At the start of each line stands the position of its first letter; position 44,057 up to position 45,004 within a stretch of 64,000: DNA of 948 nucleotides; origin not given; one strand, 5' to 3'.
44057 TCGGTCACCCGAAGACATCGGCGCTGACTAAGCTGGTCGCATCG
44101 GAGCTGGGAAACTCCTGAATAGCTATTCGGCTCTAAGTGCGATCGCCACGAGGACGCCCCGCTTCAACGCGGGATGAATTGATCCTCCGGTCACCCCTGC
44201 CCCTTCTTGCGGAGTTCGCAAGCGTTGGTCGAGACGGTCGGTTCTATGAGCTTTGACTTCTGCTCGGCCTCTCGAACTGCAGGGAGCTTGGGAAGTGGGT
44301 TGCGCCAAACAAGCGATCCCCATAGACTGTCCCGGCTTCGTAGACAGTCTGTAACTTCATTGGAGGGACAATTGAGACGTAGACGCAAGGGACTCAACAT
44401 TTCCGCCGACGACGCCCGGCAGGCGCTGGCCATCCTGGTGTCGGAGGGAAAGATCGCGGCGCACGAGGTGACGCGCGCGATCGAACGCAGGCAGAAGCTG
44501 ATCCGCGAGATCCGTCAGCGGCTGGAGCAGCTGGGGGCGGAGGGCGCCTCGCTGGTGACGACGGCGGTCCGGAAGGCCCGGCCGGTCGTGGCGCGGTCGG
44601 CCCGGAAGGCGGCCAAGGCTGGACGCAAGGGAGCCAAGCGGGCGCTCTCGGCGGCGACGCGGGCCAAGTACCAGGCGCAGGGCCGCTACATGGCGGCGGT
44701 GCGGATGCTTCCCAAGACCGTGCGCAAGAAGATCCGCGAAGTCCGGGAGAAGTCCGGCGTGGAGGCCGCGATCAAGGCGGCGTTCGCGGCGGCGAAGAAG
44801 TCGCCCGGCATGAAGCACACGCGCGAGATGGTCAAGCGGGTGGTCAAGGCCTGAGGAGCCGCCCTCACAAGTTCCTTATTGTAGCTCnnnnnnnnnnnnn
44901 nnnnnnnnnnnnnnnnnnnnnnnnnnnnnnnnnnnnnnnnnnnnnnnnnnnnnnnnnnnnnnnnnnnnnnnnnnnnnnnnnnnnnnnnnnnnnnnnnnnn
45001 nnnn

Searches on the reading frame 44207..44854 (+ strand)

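Call 44: search_protein_families(library=pfam, proteins=[window:44207-44854:+], max_evalue=1)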
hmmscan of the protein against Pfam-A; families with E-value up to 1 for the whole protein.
window:44207-44854:+ (215 aa): 4 families
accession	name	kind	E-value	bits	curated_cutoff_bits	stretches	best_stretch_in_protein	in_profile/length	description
PF01978.25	TrmB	-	0.021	15.1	25.6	1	63-110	4-50/68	Sugar-specific transcriptional regulator TrmB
PF04344.18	CheZ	-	0.046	14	30.7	1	42-123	11-90/203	Chemotaxis phosphatase, CheZ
PF15397.11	DUF4618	-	0.06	13.2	34.9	1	34-118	136-221/258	Domain of unknown function (DUF4618)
PF14827.12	dCache_3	-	0.25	11.3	25.7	1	46-121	2-78/239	Double sensory domain of two-component sensor kinase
